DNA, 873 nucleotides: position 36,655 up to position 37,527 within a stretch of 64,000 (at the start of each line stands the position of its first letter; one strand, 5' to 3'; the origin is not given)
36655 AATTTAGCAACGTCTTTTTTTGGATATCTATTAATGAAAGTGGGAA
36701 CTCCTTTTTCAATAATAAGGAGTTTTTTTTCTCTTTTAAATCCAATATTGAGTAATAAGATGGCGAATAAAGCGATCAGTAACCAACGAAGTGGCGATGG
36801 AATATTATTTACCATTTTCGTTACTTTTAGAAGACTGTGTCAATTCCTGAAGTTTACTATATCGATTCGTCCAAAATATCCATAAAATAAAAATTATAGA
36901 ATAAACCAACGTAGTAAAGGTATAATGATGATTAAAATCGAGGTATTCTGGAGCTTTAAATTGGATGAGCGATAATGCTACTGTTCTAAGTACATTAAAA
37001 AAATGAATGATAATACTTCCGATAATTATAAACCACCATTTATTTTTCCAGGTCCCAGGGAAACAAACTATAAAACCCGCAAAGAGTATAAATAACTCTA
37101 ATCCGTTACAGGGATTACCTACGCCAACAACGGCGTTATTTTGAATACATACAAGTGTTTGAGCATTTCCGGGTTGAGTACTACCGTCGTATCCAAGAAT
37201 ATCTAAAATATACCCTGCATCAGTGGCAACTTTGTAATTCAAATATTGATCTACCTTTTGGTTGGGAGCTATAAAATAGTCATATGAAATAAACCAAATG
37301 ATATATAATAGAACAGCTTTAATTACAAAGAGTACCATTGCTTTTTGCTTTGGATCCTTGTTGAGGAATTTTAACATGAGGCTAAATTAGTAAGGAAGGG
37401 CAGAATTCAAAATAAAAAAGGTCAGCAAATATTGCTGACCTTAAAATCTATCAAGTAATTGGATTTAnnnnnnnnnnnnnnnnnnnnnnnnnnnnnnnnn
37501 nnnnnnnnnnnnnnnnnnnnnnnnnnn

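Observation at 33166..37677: Exosortase F operon hard-wired to a polyprenol-phosphate glycosylation module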

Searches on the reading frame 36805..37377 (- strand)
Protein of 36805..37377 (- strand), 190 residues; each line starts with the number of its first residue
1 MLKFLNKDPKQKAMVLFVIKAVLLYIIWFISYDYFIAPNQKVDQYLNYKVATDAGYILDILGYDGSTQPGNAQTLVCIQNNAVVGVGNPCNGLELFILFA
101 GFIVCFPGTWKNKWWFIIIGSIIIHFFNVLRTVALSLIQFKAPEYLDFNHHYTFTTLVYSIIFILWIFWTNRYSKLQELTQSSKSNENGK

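Call 3: search_protein_families(library=ncbifam, proteins=[window:36805-37377:-], max_evalue=0.01)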
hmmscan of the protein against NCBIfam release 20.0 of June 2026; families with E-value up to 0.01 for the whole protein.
window:36805-37377:- (190 aa): 14 families
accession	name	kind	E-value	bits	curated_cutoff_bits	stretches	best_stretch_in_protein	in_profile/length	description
NF046081.1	exosort_XrtX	exception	3.1e-58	196.4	170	1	12-177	2-166/168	exosortase X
TIGR04128.1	exoso_Fjoh_1448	exception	1.5e-29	103.4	90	1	10-175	4-174/174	exosortase family protein XrtF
NF046083.1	exosort_XrtY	exception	5.1e-17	62.2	160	1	31-169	34-167/168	exosortase Y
TIGR04178.1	exo_archaeo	signature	6.1e-14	52.1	23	1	86-170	3-94/97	exosortase/archaeosortase family protein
TIGR04177.1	exosort_XrtH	exception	7.1e-12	45.6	86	1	44-172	29-154/158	exosortase H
TIGR04124.1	archaeo_artE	exception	4.4e-08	33.3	95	1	13-176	4-150/153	archaeosortase family protein ArtE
TIGR04300.1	exosort_XrtM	exception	1.3e-07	32.1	125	1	34-170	8-144/150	exosortase family protein XrtM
TIGR04144.1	archaeo_VPXXXP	exception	1.2e-06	28.6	150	1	21-172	4-152/156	archaeosortase B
TIGR04125.1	exosort_PGF_TRM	exception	1.5e-05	24.6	75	1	16-137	79-197/271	archaeosortase A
TIGR03762.1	archaeo_artC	exception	2.9e-05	24.1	100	1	23-166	120-267/274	archaeosortase C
TIGR03110.1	exosort_Gpos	exception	9.8e-05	22.3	102.75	1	16-177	26-182/187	exosortase family protein XrtG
NF033464.1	cyanoexo_CrtC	exception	0.0001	22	225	1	42-169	144-271/278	cyanoexosortase C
NF041736.1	archaeo_artH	equivalog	0.0024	17.9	200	1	11-135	14-146/202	archaeosortase H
TIGR04162.1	exo_VPEID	exception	0.005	15.9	150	1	58-182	182-311/516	exosortase E/protease, VPEID-CTERM system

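Call 4: search_protein_families(library=pfam, proteins=[window:36805-37377:-], max_evalue=0.01)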
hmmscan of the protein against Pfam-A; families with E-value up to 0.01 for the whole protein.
window:36805-37377:- (190 aa): 1 family
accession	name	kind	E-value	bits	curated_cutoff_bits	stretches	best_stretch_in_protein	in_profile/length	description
PF09721.15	Exosortase_EpsH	-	3e-06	27.2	25.7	1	36-168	117-250/254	Transmembrane exosortase (Exosortase_EpsH)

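Call 8: find_homologous_proteins(query=window:36805-37377:-, max_evalue=0.00001)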
Query window:36805-37377:- (190 aa): 83 proteins with E <= 0.00001 among 170 candidates.
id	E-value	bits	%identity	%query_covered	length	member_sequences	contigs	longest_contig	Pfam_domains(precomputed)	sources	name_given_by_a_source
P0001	1.2e-118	412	93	100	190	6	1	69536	PF09721.16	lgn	-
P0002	8.5e-106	370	82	98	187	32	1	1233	PF09721.16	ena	-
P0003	1.2e-103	363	82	98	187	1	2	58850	PF09721.16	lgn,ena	-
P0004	8.7e-99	347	76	98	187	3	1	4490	PF09721.16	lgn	-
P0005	4.7e-93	328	74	97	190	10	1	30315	PF09721.16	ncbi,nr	ncbi:MAG: exosortase family protein XrtF [Bacteroidetes bacterium]|nr:exosortase family protein XrtF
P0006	1.8e-91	323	72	98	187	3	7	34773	PF09721.16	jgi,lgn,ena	-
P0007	7.7e-91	321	71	98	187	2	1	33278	PF09721.16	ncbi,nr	ncbi:MAG: exosortase family protein XrtF [Bacteroidia bacterium]|nr:exosortase family protein XrtF [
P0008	5.9e-90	318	72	97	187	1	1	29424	PF09721.16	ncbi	-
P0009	8.2e-90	317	70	97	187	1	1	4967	PF09721.16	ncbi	-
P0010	7.2e-84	298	68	96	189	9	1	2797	PF09721.16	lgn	-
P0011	7.0e-83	295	66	97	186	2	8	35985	PF09721.16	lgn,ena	-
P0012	2.0e-81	290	64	97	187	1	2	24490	PF09721.16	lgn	-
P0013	1.3e-75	271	63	97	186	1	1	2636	PF09721.16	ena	-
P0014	1.6e-75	271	64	97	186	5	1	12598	PF09721.16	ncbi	-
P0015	5.8e-75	269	61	97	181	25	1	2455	PF09721.16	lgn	-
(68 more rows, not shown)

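Call 14: find_related_loci(query=A2, collection=genome_contigs, flank=10000)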
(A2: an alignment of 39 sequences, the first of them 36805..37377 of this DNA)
Query A2 (190 aa) in genome_contigs; peptide patterns used: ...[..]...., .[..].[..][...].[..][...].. (x = any residue, [..] = any of these).
540 stretches matched a pattern; 422 encode a relative of the query (tblastn E <= 1e-3); the best 80 are kept; 80 distinct loci.
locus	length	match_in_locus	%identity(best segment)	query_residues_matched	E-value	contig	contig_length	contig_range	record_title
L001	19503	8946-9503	83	1-186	1e-107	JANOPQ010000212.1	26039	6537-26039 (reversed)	MAG: Bacteroidota bacterium isolate VAR_4_metabat_461 VAR_4_k141_3252649, whole genome shotgun sequence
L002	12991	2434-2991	82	1-186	7e-108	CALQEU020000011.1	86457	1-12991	MAG: Bifidobacterium breve isolate HRS-HS12-bin-145 genome assembly, contig: HRSG-H12-C208, whole genome shotgun sequenc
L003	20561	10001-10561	80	1-189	8e-106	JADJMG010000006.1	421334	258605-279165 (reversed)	MAG: Bacteroidetes bacterium isolate EsbW_18-Q3-R4-48_BATAC.26 tig00004650-10-4216210, whole genome shotgun sequence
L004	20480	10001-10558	77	1-186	2e-103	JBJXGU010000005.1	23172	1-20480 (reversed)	MAG: Bacteroidia bacterium isolate F1F2.bin.178 k127_5088671, whole genome shotgun sequence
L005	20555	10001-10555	74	1-185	1e-94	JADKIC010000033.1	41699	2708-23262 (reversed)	MAG: Bacteroidetes bacterium isolate Skiv_18-Q3-R9-52_BATAC.354 tig00028607-10-424840, whole genome shotgun sequence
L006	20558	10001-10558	71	1-186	6e-93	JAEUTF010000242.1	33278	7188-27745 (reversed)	MAG: Bacteroidia bacterium isolate new MAG-322 k141_3620706, whole genome shotgun sequence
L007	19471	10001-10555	72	1-185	2e-92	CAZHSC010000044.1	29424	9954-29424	MAG TPA_asm: uncultured Bifidobacterium sp. isolate binchicken_co16_377 genome assembly, contig: NODE_2660_length_29424_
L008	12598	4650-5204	64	1-185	4e-78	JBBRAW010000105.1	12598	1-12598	MAG: Bacteroidia bacterium isolate Co_metawrap_2315 Cmw_2315_k141_7108530_length_12598_cov_8.0000, whole genome shotgun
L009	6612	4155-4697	61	1-181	3e-75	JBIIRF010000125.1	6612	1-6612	MAG: Bacteroidia bacterium isolate ME2003-08-07pf_3300034283_group2_bin117 Rohwer_bin449_scaffold_13213_c1, whole genome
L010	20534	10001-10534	61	8-185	8e-73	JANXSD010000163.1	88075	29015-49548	MAG: Bacteroidetes bacterium isolate 336R_metabat_52 336R_k141_176780, whole genome shotgun sequence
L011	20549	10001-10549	60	1-183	1e-76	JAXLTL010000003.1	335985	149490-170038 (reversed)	MAG: Bacteroidia bacterium isolate STL-BAC3 C3.123.fa-3, whole genome shotgun sequence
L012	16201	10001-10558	57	1-186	5e-70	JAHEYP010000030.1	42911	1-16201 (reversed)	MAG: Bacteroidetes bacterium isolate nzgw130 NODE_483_length_42912_cov_7.811362, whole genome shotgun sequence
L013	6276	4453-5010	58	1-186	9e-70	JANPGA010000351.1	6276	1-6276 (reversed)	MAG: Bacteroidota bacterium isolate VAR_69_metabat_68 VAR_69_k141_4314329, whole genome shotgun sequence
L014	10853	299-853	57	1-185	6e-68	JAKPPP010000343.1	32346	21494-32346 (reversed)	MAG: Bacteroidota bacterium isolate JPNA_maxbin.133 k141_397035, whole genome shotgun sequence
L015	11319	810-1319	51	5-174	2e-59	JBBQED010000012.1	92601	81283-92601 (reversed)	MAG: Bacteroidia bacterium isolate Co_metawrap_1125 Cmw_1125_k141_6234232_length_92601_cov_13.9994, whole genome shotgun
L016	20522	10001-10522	53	8-182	2e-57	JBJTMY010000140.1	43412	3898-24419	MAG: Bacteroidota bacterium isolate samp_4451_semibin_111 samp_4451_1141476, whole genome shotgun sequence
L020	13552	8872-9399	46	4-177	3e-49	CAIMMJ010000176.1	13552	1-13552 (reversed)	MAG: uncultured Bacteroidetes bacterium isolate ErkenSummer_bin-3434 genome assembly, contig: bin-3434:176/440, whole ge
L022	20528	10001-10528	41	11-184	6e-45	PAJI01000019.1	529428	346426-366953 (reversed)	MAG: Crocinitomicaceae bacterium isolate SAT99 168350, whole genome shotgun sequence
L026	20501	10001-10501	41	8-177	9e-43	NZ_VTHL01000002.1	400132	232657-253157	Hymenobacter lutimineralis strain KIGAM108 contig2, whole genome shotgun sequence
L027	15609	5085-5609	41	7-178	1e-42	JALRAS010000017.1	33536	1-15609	MAG: Bacteroidia bacterium isolate HJW.53 NODE_17_length_33536_cov_4.319286, whole genome shotgun sequence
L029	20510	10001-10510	46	13-178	5e-42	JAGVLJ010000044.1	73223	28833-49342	MAG: Bacteroidia bacterium isolate SW_8 c_000000039423, whole genome shotgun sequence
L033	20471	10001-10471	41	17-174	2e-40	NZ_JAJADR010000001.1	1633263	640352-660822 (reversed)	Hymenobacter lucidus strain BT178 NODE_1_length_1633263_cov_41.325539, whole genome shotgun sequence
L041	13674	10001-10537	42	8-188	3e-40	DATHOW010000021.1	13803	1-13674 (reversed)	MAG TPA_asm: Bacteroidia bacterium isolate SMAG_U12694 k141_2901110, whole genome shotgun sequence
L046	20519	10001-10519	39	10-183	1e-39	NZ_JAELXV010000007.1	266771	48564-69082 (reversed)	Hymenobacter sp. BT559 NODE_7_length_266771_cov_54.286669, whole genome shotgun sequence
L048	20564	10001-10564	41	6-187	1e-39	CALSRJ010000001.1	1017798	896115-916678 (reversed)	MAG: uncultured Flavobacteriales bacterium isolate K_MB250 genome assembly, contig: contig_27835_K_MB250, whole genome s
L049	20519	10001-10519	40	10-183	9e-40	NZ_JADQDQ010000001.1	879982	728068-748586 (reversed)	Hymenobacter jeongseonensis strain BT683 NODE_1_length_879982_cov_39.952996, whole genome shotgun sequence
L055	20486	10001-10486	42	17-179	2e-39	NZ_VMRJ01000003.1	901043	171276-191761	Hymenobacter setariae strain Fur1 contig3, whole genome shotgun sequence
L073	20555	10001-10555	38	2-187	3e-38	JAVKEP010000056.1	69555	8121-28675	MAG: Cryomorphaceae bacterium isolate E2-BRE-20 k141_3771, whole genome shotgun sequence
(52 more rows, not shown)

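Call 29: search_protein_families(library=ncbifam, proteins=[L011:9986-10552:+, L016:9983-10537:+, L020:8875-9408:+, L022:9986-10537:+, L026:9914-10522:+, L027:5079-5621:+, L041:9989-10534:+, L048:9911-10570:+, L055:9926-10513:+, L029:10004-10528:+], max_evalue=1e-15)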
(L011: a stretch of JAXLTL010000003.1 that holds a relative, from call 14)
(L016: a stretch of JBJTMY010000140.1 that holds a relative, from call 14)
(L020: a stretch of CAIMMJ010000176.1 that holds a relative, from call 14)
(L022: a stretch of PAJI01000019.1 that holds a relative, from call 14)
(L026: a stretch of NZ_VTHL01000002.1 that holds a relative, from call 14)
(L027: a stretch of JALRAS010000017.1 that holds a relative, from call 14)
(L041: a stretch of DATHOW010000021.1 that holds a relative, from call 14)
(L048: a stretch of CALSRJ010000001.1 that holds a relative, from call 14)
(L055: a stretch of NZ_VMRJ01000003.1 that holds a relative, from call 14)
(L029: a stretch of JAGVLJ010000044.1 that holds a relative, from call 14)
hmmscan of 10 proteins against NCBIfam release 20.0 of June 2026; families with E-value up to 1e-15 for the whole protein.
L011:9986-10552:+ (188 aa): 4 families
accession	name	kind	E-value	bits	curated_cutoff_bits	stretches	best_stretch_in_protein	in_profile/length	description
NF046081.1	exosort_XrtX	exception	2.4e-64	216.3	170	1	17-183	2-167/168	exosortase X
TIGR04128.1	exoso_Fjoh_1448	exception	2.3e-27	96.3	90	1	18-180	7-174/174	exosortase family protein XrtF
NF046083.1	exosort_XrtY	exception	7.1e-19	68.3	160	1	37-174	35-167/168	exosortase Y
TIGR04178.1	exo_archaeo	signature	7.9e-16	58.1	23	1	91-175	3-94/97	exosortase/archaeosortase family protein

L016:9983-10537:+ (184 aa): 2 families
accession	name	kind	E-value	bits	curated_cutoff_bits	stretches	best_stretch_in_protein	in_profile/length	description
NF046081.1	exosort_XrtX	exception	9.2e-54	181.8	170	1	13-176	4-167/168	exosortase X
TIGR04128.1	exoso_Fjoh_1448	exception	1.7e-25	90.2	90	1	8-171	3-172/174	exosortase family protein XrtF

L020:8875-9408:+ (177 aa): 4 families
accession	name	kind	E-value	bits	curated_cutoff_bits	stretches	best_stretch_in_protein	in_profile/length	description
NF046081.1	exosort_XrtX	exception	9.6e-56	188.3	170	1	10-174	4-165/168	exosortase X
TIGR04128.1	exoso_Fjoh_1448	exception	8.4e-26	91.2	90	1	5-172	5-173/174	exosortase family protein XrtF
NF046083.1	exosort_XrtY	exception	3e-19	69.5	160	1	27-167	34-167/168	exosortase Y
TIGR04178.1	exo_archaeo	signature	3.6e-16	59.2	23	1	83-169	2-95/97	exosortase/archaeosortase family protein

L022:9986-10537:+ (183 aa): 3 families
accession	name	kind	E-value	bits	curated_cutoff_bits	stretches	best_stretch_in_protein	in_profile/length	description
NF046081.1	exosort_XrtX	exception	1.7e-52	177.7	170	1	7-171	2-163/168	exosortase X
TIGR04128.1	exoso_Fjoh_1448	exception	4.1e-27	95.5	90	1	7-171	6-173/174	exosortase family protein XrtF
NF046083.1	exosort_XrtY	exception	8.4e-16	58.3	160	0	38-166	46-167/168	exosortase Y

L026:9914-10522:+ (202 aa): 3 families
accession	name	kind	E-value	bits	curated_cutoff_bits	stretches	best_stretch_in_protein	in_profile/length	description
NF046081.1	exosort_XrtX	exception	9.8e-72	240.3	170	1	34-197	2-167/168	exosortase X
TIGR04128.1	exoso_Fjoh_1448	exception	1.6e-23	83.8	90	1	41-193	13-173/174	exosortase family protein XrtF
NF046083.1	exosort_XrtY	exception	7.7e-20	71.4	160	1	52-189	33-168/168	exosortase Y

L027:5079-5621:+ (180 aa): 4 families
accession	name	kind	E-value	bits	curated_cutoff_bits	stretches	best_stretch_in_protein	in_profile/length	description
NF046081.1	exosort_XrtX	exception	1.9e-58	197.1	170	1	8-175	2-165/168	exosortase X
TIGR04128.1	exoso_Fjoh_1448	exception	2.9e-26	92.7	90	1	9-174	7-174/174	exosortase family protein XrtF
TIGR04178.1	exo_archaeo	signature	3.4e-16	59.3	23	1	85-169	3-94/97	exosortase/archaeosortase family protein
NF046083.1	exosort_XrtY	exception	4.8e-16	59.1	160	0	12-168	6-167/168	exosortase Y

L041:9989-10534:+ (181 aa): 3 families
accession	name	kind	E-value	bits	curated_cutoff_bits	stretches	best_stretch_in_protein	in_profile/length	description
NF046081.1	exosort_XrtX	exception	9.2e-55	185.1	170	1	8-172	2-164/168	exosortase X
TIGR04128.1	exoso_Fjoh_1448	exception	8.4e-22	78.2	90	1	12-168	10-170/174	exosortase family protein XrtF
NF046083.1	exosort_XrtY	exception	2.3e-17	63.4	160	1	27-167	34-168/168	exosortase Y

L048:9911-10570:+ (219 aa): 4 families
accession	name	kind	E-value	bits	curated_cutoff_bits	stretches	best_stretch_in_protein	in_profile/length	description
NF046081.1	exosort_XrtX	exception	4.2e-57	192.7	170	1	41-205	3-163/168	exosortase X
TIGR04128.1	exoso_Fjoh_1448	exception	6.2e-25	88.4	90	1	41-205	7-173/174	exosortase family protein XrtF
NF046083.1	exosort_XrtY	exception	3.3e-17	62.9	160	1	77-200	52-167/168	exosortase Y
TIGR04178.1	exo_archaeo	signature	1.9e-16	60.1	23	1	115-201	3-94/97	exosortase/archaeosortase family protein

L055:9926-10513:+ (195 aa): 3 families
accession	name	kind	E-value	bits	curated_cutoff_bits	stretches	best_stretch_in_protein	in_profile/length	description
NF046081.1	exosort_XrtX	exception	7.3e-68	227.7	170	1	21-184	2-165/168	exosortase X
TIGR04128.1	exoso_Fjoh_1448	exception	8.5e-22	78.2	90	1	21-179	6-170/174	exosortase family protein XrtF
NF046083.1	exosort_XrtY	exception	8.8e-19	68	160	1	41-177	35-167/168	exosortase Y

L029:10004-10528:+ (174 aa): 3 families
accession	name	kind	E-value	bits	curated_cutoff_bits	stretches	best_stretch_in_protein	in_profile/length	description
NF046081.1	exosort_XrtX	exception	1.2e-49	168.5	170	1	2-167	5-165/168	exosortase X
TIGR04128.1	exoso_Fjoh_1448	exception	2.5e-24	86.4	90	1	4-164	15-172/174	exosortase family protein XrtF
TIGR04178.1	exo_archaeo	signature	6e-16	58.5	23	1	77-161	3-94/97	exosortase/archaeosortase family protein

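Call 30: search_protein_families(library=pfam, proteins=[L022:6772-9762:+, L020:9964-11238:+, L033:15021-18392:-, L026:6180-7139:-, L001:4108-8583:+, L027:6175-7083:+, L027:7182-8465:+, L041:5513-9985:+, L046:11061-12158:+, L001:16401-18308:+], max_evalue=0.0001)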
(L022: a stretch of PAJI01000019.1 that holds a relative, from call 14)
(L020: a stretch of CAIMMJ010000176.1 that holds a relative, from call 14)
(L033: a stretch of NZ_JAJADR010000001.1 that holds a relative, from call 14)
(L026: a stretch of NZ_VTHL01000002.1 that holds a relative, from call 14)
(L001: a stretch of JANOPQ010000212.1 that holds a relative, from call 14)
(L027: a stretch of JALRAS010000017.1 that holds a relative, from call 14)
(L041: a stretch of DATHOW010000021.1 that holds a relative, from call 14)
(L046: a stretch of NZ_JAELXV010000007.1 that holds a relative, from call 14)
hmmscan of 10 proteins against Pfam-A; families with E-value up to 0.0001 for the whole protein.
L022:6772-9762:+ (996 aa): 1 family
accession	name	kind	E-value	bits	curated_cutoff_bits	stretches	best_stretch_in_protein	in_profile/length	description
PF18962.6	Por_Secre_tail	-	9.6e-09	35.9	27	0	943-993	21-72/75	Secretion system C-terminal sorting domain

L020:9964-11238:+ (424 aa): 1 family
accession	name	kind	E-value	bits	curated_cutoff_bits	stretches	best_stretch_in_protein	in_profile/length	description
PF00464.25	SHMT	-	1.8e-161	537.7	27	1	3-392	4-399/399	Serine hydroxymethyltransferase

L033:15021-18392:- (1123 aa): 5 families
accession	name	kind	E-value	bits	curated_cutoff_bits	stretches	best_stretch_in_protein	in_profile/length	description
PF00488.27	MutS_V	-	7.3e-83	277.6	30.2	1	835-1024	1-188/188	MutS domain V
PF05192.23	MutS_III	-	5e-41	141.6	34.1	1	493-781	2-194/194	MutS domain III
PF01624.25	MutS_I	-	8.5e-41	139.2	20.6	1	230-339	1-110/113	MutS domain I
PF05190.23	MutS_IV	-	1.5e-28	99.3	22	1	650-741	1-92/92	MutS family domain IV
PF05188.22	MutS_II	-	1.8e-20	74.1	25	1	350-475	1-132/133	MutS domain II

L026:6180-7139:- (319 aa): 5 families
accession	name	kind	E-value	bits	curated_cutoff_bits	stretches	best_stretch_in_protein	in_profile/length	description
PF07726.17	AAA_3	-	4.2e-65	218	27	1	38-168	1-131/131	ATPase family associated with various cellular activities (AAA)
PF17863.7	AAA_lid_2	-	1.9e-25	88.8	22.7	1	245-312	7-74/74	AAA lid domain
PF07728.20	AAA_5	-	9.2e-14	52.1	22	1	38-166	1-139/139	AAA domain (dynein-related subfamily)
PF20030.5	bpMoxR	-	2.2e-13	50.2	27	1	7-183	2-177/205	MoxR domain in the MoxR-vWA-beta-propeller ternary systems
PF00004.35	AAA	-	2.6e-05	25.1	21.2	0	39-172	1-129/131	ATPase family associated with various cellular activities (AAA)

L001:4108-8583:+ (1491 aa): 4 families
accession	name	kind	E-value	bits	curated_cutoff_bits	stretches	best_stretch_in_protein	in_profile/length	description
PF19408.5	PKD_6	-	1.3e-78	259.8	25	4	1310-1389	4-80/82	PKD-like domain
PF11617.13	Cu-binding_MopE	-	2.1e-28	98.7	27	3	1010-1039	1-30/30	Putative metal-binding motif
PF18962.6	Por_Secre_tail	-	1.4e-14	54.5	27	1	1414-1490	1-75/75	Secretion system C-terminal sorting domain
PF20009.4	GEVED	-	1.6e-13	51.7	24.4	1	367-446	3-78/78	GEVED domain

L027:6175-7083:+ (302 aa): 3 families
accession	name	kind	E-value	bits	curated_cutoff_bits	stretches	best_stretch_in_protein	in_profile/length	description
PF00005.33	ABC_tran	-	8.1e-28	98.2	25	1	18-160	1-137/137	ABC transporter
PF13304.12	AAA_21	-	2.1e-11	44.9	27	1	133-190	239-300/304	AAA domain, putative AbiEii toxin, Type IV TA system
PF13732.12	DrrA1-3_C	-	3e-06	28.3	27.4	1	223-299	11-80/81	ATP-binding protein DrrA1-3-like, C-terminal domain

L027:7182-8465:+ (427 aa): 3 families
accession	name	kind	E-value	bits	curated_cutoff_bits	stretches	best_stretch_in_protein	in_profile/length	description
PF02773.21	S-AdoMet_synt_C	-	2.1e-57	193.4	25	1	248-387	1-132/138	S-adenosylmethionine synthetase, C-terminal domain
PF02772.21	S-AdoMet_synt_M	-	1.2e-42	145.3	29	1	117-246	1-120/120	S-adenosylmethionine synthetase, central domain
PF00438.25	S-AdoMet_synt_N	-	8.6e-41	138.9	33.1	1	3-103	2-98/99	S-adenosylmethionine synthetase, N-terminal domain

L041:5513-9985:+ (1490 aa): 0 families

L046:11061-12158:+ (365 aa): 0 families

L001:16401-18308:+ (635 aa): 3 families
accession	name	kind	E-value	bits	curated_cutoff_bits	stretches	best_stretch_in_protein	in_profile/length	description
PF00012.26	HSP70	-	5.4e-266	884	20.6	1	4-597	1-598/599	Hsp70 protein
PF06723.19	MreB_Mbl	-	7e-21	74.8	27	1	115-371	75-317/327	MreB/Mbl protein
PF14450.12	FtsA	-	6.6e-07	30.2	31.8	0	190-354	2-106/127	Cell division protein FtsA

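Call 48: search_protein_families(library=ncbifam, proteins=[L001:9512-10009:+, L011:10549-11049:+, L016:10509-10988:+, L022:10521-11003:+, L026:10526-11044:+, L027:5633-6103:+, L041:10518-10988:+, L049:10538-11080:+, L073:10545-11009:+], max_evalue=0.01)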
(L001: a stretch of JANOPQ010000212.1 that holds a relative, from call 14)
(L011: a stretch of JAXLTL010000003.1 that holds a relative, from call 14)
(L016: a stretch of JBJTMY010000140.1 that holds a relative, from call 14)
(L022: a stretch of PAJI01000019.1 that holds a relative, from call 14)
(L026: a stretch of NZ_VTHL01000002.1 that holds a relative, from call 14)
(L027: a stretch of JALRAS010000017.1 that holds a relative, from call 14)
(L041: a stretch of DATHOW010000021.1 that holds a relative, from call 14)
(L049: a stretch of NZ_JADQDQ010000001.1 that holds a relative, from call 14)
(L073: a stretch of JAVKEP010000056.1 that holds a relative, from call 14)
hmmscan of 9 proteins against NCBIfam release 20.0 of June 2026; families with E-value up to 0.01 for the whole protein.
L001:9512-10009:+ (165 aa): 1 family
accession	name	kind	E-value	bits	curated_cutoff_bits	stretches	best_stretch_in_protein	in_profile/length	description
NF046082.1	assoc_w_XrtX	equivalog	8.1e-08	32.1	75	1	9-153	3-145/147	XrtX-associated membrane protein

L011:10549-11049:+ (166 aa): 1 family
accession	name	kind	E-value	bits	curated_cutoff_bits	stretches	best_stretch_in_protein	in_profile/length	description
NF046082.1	assoc_w_XrtX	equivalog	2.6e-10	40.2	75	1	9-155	2-146/147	XrtX-associated membrane protein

L016:10509-10988:+ (159 aa): 1 family
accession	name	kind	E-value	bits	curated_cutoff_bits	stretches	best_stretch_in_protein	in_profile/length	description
NF046082.1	assoc_w_XrtX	equivalog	0.00071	19.3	75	1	11-152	5-145/147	XrtX-associated membrane protein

L022:10521-11003:+ (160 aa): 1 family
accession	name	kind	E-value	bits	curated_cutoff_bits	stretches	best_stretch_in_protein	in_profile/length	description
NF046082.1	assoc_w_XrtX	equivalog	2.2e-11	43.7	75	1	6-154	3-146/147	XrtX-associated membrane protein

L026:10526-11044:+ (172 aa): 2 families
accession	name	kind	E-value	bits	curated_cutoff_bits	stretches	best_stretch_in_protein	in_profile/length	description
NF046082.1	assoc_w_XrtX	equivalog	9.7e-44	148.6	75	1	11-151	1-147/147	XrtX-associated membrane protein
NF004427.0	PRK05771.1-1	equivalog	0.0075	15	942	1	69-117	460-515/668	V-type ATP synthase subunit I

L027:5633-6103:+ (156 aa): 1 family
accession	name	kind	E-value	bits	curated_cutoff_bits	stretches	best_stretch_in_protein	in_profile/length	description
NF046082.1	assoc_w_XrtX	equivalog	3.6e-16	59.2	75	1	6-152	2-146/147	XrtX-associated membrane protein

L041:10518-10988:+ (156 aa): 1 family
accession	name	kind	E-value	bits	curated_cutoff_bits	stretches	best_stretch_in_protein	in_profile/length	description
NF046082.1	assoc_w_XrtX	equivalog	9e-17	61.2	75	1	1-148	1-147/147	XrtX-associated membrane protein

L049:10538-11080:+ (180 aa): 1 family
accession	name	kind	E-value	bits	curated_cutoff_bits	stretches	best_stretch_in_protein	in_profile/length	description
NF046082.1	assoc_w_XrtX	equivalog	1.4e-43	148.1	75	1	16-158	2-146/147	XrtX-associated membrane protein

L073:10545-11009:+ (154 aa): 1 family
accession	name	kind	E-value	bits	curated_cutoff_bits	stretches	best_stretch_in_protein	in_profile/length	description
NF046082.1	assoc_w_XrtX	equivalog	1.3e-10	41.1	75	1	7-147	5-145/147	XrtX-associated membrane protein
